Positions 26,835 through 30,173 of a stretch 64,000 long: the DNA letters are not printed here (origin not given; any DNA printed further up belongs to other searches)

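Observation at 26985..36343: Three tandem full-length tail sheath genes with one tube gene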

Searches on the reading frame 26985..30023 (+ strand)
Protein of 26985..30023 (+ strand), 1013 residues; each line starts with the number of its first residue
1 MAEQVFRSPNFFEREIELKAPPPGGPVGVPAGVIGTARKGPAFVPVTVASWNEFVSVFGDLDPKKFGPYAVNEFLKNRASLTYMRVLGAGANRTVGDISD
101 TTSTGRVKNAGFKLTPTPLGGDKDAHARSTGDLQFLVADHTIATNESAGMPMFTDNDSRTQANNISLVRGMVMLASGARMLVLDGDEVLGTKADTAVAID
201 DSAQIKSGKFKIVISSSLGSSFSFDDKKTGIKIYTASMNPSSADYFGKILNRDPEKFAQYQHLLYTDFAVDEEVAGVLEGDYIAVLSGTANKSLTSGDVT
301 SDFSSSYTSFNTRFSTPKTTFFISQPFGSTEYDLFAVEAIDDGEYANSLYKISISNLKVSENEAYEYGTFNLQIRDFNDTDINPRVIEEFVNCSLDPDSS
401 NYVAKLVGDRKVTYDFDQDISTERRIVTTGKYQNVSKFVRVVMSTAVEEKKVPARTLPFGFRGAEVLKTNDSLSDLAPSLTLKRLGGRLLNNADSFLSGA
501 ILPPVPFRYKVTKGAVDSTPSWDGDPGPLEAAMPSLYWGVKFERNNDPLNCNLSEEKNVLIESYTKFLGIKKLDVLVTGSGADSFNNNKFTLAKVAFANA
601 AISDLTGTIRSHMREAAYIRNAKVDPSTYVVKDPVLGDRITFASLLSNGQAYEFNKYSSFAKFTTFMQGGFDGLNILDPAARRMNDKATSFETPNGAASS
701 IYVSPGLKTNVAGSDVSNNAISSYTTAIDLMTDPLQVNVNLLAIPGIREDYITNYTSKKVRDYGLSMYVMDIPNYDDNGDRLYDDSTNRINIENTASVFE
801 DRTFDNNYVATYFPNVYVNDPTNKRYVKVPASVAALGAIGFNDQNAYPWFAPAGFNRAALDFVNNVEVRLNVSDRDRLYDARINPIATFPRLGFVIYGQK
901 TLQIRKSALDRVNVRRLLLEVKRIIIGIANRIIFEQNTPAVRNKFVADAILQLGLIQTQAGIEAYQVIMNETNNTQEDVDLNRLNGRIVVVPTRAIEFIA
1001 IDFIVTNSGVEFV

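Call 53: search_solved_structures(query=A1, max_evalue=0.01)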
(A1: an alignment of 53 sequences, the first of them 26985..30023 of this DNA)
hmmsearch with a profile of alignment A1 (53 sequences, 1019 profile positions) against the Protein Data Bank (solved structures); distinct sequences matched with E-value up to 0.01: 20.
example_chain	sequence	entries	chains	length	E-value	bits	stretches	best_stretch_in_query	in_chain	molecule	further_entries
9mkb_1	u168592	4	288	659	1.6e-40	142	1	827-1016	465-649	gp18, tail sheath protein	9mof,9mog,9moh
9ev2_S1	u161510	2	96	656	8.7e-40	139.6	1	803-1016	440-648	Tail sheath protein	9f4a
9x3p_A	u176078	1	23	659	6.3e-39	136.8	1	818-1016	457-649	Tail sheath protein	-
3j2m_U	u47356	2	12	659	9.4e-39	136.2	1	827-1016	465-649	Tail sheath protein Gp18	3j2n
9ezm_A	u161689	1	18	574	6.2e-26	93.8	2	804-1006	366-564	Phage tail sheath protein FI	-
8bky_A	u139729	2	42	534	2.9e-20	75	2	802-1005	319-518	Phage tail sheath protein | Phage tail sheath family protein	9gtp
8bl4_V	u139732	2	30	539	5.1e-19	70.9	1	802-1005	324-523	Phage tail sheath family protein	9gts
9qgl_2A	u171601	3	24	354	4.9e-16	61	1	806-1010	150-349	Phage tail sheath family protein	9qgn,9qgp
6j0b_A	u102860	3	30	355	7.2e-15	57.1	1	800-1010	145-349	Pvc2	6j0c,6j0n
9r9h_T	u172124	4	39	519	1.7e-14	55.9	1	826-1009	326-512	Phage tail sheath family protein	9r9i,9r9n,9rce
9qgl_3A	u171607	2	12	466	2.5e-14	55.4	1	818-1009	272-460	Phage tail sheath family protein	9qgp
6j0n_t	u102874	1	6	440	2.8e-13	51.9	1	821-1009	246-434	Pvc3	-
6rao_C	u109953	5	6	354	1.3e-12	49.7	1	826-1009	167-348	Afp2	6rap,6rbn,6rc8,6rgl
6rao_D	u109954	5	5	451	1.5e-12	49.4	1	800-1009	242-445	Afp3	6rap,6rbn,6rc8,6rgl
7b5h_AO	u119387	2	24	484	1.1e-10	43.3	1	828-1009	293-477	All3325 protein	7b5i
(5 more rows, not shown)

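Call 56: find_related_loci(query=window:26985-30023:+, collection=genome_contigs, flank=10000)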
Query window:26985-30023:+ (1013 aa) in genome_contigs; peptide patterns used: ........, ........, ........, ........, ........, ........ (x = any residue, [..] = any of these).
600 stretches matched a pattern, but none encodes a relative of the query by tblastn (E <= 1e-3).

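Call 57: find_related_loci(query=A1, collection=viral_contigs, flank=10000)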
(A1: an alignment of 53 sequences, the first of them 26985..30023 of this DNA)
Query A1 (1013 aa) in viral_contigs; peptide patterns used: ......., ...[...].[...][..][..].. (x = any residue, [..] = any of these).
600 stretches matched a pattern (row limit reached: there are more); 596 encode a relative of the query (tblastn E <= 1e-3); the best 80 are kept; 80 distinct loci.
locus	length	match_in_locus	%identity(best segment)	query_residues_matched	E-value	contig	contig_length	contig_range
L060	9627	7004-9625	76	1-876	0e+0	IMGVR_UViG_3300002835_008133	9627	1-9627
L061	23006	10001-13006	65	1-1013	0e+0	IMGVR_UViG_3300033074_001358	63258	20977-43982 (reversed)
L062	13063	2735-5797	62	1-1013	0e+0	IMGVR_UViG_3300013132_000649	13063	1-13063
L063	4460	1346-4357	62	3-1013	0e+0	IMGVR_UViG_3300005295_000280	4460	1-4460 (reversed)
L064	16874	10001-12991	58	1-1013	0e+0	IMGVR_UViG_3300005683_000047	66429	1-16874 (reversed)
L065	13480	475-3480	57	1-1013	0e+0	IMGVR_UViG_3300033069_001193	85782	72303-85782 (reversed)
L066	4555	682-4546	57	1-1013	0e+0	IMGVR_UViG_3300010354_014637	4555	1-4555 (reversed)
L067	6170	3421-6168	59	1-917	0e+0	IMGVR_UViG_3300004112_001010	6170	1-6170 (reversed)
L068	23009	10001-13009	54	1-1012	0e+0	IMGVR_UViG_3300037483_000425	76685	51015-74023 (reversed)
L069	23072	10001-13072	53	1-1012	0e+0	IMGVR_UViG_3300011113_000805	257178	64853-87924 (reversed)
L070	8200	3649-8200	50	1-1012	0e+0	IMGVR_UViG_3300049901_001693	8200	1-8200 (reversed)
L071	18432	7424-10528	50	1-1012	0e+0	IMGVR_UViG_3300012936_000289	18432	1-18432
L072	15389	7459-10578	49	1-1012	0e+0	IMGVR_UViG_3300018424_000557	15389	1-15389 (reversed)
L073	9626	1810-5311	51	1-1012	0e+0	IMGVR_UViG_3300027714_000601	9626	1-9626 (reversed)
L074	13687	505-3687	50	1-1012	0e+0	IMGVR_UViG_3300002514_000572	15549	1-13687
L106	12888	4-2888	42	14-1012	0e+0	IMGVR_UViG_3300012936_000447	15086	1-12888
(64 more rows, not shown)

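Call 61: search_dna_similar(query=window:26985-30023:+, collection=phages, mode=protein, max_rows=12)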
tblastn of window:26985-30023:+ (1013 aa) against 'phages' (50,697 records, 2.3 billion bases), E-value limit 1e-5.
Records with a match: 2665; places in all: 2732; records where one place covers at least 80% of the query: 0.
Best place of each record, by identity: <60% 2665.
By first word of the organism name: Escherichia 668; Synechococcus 379; Klebsiella 330; Salmonella 200; Vibrio 140; Shigella 89; Aeromonas 79; Acinetobacter 72; Erwinia 68; Cyanophage 61; and 66 more.
By host as written in the record: - 467; Escherichia coli 278; Klebsiella pneumoniae 115; Synechococcus 107; Erwinia amylovora 46; Escherichia coli O157:H7 38; Synechococcus sp. 38; Salmonella enterica 29; and 600 more.
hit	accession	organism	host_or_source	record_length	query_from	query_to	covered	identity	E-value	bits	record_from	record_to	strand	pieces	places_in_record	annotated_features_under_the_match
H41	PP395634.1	Microcystis phage Mel-JY01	Microcystis elabens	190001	39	1012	77%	31.4%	2e-52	321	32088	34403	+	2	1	tail sheath C-terminal domain containing protein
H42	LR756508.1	uncultured phage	metagenomic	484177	171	1012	64%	29.0%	4e-41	243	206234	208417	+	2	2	record has no annotation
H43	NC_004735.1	Rhodothermus phage RM378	Rhodothermus marinus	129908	296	1011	37%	32.6%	6e-18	155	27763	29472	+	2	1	similar to tail sheath protein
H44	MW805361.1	Paraglaciecola Antarctic GD virus 1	Paraglaciecola sp. strain IceBac 372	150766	665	1012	34%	32.0%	1e-30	137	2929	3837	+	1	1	tail sheath protein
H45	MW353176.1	Flavobacterium phage vB_FspM_immuto_3-5A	Flavobacterium sp. LMO8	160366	724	1013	29%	37.5%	2e-45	185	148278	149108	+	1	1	tail sheath protein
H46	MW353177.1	Flavobacterium phage vB_FspM_immuto_13-6C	Flavobacterium sp. LMO8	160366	724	1013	29%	37.5%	2e-45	185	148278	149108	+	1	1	tail sheath protein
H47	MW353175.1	Flavobacterium phage vB_FspM_immuto_2-6A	Flavobacterium sp. LMO8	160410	724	1013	29%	37.5%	2e-45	185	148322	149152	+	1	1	tail sheath protein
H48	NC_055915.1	Flavobacterium phage vB_FspM_immuto_2-6A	Flavobacterium sp. LMO8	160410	724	1013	29%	37.5%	2e-45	185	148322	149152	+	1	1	tail sheath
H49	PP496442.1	Pseudomonas phage vB_PpuM-Voja-6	Pseudomonas putida KT2440 and Paw85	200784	580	1012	43%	24.9%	1e-19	101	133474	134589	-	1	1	tail sheath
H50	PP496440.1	Pseudomonas phage vB_PpuM-KoPa-5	Pseudomonas putida KT2440 and Paw85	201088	580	1012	43%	24.9%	1e-19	101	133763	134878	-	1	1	tail sheath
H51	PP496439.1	Pseudomonas phage vB_PpuM-Amme-1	Pseudomonas putida KT2440 and Paw85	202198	580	1012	43%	24.9%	1e-19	101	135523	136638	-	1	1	tail sheath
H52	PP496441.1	Pseudomonas phage vB_PpuM-Pori-4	Pseudomonas putida KT2440 and Paw85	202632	580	1012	43%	24.9%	1e-19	101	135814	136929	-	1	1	tail sheath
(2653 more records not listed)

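Call 62: predict_structure(alignment_id=A1)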
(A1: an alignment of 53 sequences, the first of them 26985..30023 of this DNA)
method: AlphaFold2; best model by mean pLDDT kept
length: 1013 residues; sequences in the alignment: 53
mean_pLDDT: 82.5   pTM: 0.85
mean pLDDT of the five models: 82.5, 77.3, 74.5, 74.0, 73.7
residues with pLDDT >= 90: 401; 70-90: 449; 50-70: 111; < 50: 52
segments of 3 or more residues with pLDDT < 50: 1-24, 492-494, 573-583, 1009-1013
pLDDT, mean of each block of 10 residues (from residue 1): 34 38 52 94 91 91 92 88 94 87 83 77 62 87 62 66 78 86 85 58 87 83 71 90 92 90 89 84 82 60 71 89 93 95 87 96 92 94 92 95 95 86 82 91 94 95 74 55 65 62 85 78 77 92 72 80 71 43 62 92 90 89 88 85 93 93 91 90 92 85 85 91 95 84 94 94 91 91 88 92 86 92 89 91 83 70 88 92 90 85 84 89 84 73 87 89 85 72 82 79 68 40
secondary structure, 60 per line:
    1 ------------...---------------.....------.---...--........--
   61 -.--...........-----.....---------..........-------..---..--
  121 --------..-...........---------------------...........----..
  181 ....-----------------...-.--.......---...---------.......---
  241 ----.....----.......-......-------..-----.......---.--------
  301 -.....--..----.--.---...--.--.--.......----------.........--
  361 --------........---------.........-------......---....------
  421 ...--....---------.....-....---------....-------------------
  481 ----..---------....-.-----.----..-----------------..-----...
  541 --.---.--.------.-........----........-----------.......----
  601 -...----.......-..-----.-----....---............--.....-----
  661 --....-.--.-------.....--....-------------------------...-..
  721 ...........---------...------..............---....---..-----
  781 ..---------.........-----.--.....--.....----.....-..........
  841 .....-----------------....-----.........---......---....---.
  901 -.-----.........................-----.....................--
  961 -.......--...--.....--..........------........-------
elements in order (helices of 4 or more, strands of 3 or more residues): E31-35 E46-48 H51-58 H66-75 E81-85 H95-104 E132-142 E164-174 E179-184 E202-204 E209-215 E231-237 H246-249 H254-260 E262-267 E282-288 H303-306 E322-324 E333-339 E350-358 E369-376 E386-394 H403-407 E411-414 E426-429 E439-443 H445-448 E458-461 H496-499 E538-540 H559-566 H571-578 H609-615 E630-633 E637-641 H642-648 H651-655 E663-666 H679-683 H686-689 H719-731 E741-743 H750-763 E767-770 H792-800 E809-813 E816-820 E825-829 H831-845 E863-866 H872-880 E884-889 E893-896 H912-932 H938-958 E962-968 H976-980 E983-992 E999-1006

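Call 66: fold_search(model_id=the predicted structure, library=pdb)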
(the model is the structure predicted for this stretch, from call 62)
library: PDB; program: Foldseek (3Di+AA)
matches with E <= 10: 500; with E <= 0.001: 92
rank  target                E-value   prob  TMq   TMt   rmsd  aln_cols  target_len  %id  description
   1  9mkb_dS               6.5e-19  1.00  0.34  0.52  19.4      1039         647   13  Structure of the bacteriophage T4 portal-neck-tail complex (released 2025-12-24)
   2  9f4a_SA               7.6e-19  1.00  0.34  0.52  16.8      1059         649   13  Interface between baseplate cup and extended tail tube/sheath of Klebsiella phage KP1 variant vB_Kpn_Lilla1 (released 2025-05-14)
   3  9ev2_S1               1.4e-18  1.00  0.32  0.47  19.3      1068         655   12  Tail tube and extended tail sheath tube of Klebsiella phage KP1 variant vB_Kpn_Lilla1 (released 2025-04-09)
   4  9mkb_AK               4.8e-18  1.00  0.33  0.49  19.3      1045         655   14  Structure of the bacteriophage T4 portal-neck-tail complex (released 2025-12-24)
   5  9mkb_1                8.3e-17  1.00  0.34  0.50  21.0      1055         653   12  Structure of the bacteriophage T4 portal-neck-tail complex (released 2025-12-24)
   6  9ezm_A                4.2e-14  1.00  0.33  0.64  14.0      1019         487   12  CryoEM structure of the contracted sheath in H. borinquense (released 2024-11-27)
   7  9gts_2A               7.3e-13  1.00  0.22  0.60   4.1       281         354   20  Cryo-EM structure of a contractile injection system in Streptomyces coelicolor, the cap portion in extended state. (released 2025-06-18)
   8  9qgp_3A               1.9e-12  1.00  0.21  0.51   6.2       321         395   18  Cryo-EM structure of the PlPVC1 sheath, 6-fold symmetrized (C6), in contracted state (released 2025-10-29)
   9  9qgl_3A               4.4e-12  1.00  0.21  0.48   8.6       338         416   17  Cryo-EM structure of the PlPVC1 baseplate, 6-fold symmetrized (C6), in extended state (released 2025-10-29)
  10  8bky_A                1.5e-11  1.00  0.21  0.52   5.4       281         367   20  Cryo-EM structure of a contractile injection system in Streptomyces coelicolor, the contracted sheath shell. (released 2023-03-15)
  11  9gtp_1h               1.7e-11  1.00  0.21  0.57   3.8       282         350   19  Cryo-EM structure of a contractile injection system in Streptomyces coelicolor, the baseplate complex in extended sta (released 2025-06-18)
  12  6rao_D                2.6e-11  1.00  0.22  0.58   4.6       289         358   21  Cryo-EM structure of the anti-feeding prophage (AFP) baseplate, 6-fold symmetrised (released 2019-04-17)
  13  9gtp_1f               2.9e-11  1.00  0.22  0.59   3.7       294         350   19  Cryo-EM structure of a contractile injection system in Streptomyces coelicolor, the baseplate complex in extended sta (released 2025-06-18)
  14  9gtp_1e               3.6e-11  1.00  0.22  0.60   3.6       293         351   19  Cryo-EM structure of a contractile injection system in Streptomyces coelicolor, the baseplate complex in extended sta (released 2025-06-18)
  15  9qgl_2A               4.0e-11  1.00  0.22  0.59   4.3       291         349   20  Cryo-EM structure of the PlPVC1 baseplate, 6-fold symmetrized (C6), in extended state (released 2025-10-29)
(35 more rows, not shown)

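Call 74: get_annotated_region(hit=H45, flank=2500)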
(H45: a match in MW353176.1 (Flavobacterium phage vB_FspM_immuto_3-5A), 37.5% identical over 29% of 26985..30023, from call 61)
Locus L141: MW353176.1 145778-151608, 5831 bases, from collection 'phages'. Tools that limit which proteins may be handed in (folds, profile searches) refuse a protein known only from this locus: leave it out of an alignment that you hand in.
description: Flavobacterium phage vB_FspM_immuto_3-5A, complete genome.
organism: Flavobacterium phage vB_FspM_immuto_3-5A (NCBI taxid 2801478)
taxonomy: Viruses; Duplodnaviria; Heunggongvirae; Uroviricota; Caudoviricetes; Immutovirus
host: Flavobacterium sp. LMO8; source: Baltic Sea mesocosm; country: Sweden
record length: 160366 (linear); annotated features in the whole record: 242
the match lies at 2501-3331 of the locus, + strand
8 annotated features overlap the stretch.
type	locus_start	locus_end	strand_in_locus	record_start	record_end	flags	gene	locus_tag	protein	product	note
CDS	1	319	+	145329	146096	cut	-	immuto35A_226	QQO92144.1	hypothetical protein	-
CDS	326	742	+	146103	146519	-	-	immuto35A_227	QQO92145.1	lysozyme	-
CDS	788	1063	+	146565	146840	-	-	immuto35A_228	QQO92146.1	hypothetical protein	-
CDS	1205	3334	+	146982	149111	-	-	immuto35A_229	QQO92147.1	tail sheath protein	-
CDS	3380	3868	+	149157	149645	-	-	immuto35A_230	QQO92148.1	tail completion protein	-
CDS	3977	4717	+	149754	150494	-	-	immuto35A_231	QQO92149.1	baseplate hub subunit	-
CDS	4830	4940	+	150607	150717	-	-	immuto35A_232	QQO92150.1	hypothetical protein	-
CDS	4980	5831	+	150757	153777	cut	-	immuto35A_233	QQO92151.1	tail tape measure protein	-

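Call 91: search_protein_families(library=pfam, proteins=[L106:8038-11373:+], max_evalue=0.001)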
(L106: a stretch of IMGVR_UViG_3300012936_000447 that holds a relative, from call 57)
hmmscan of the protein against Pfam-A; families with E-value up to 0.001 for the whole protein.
L106:8038-11373:+ (1112 aa): 0 families
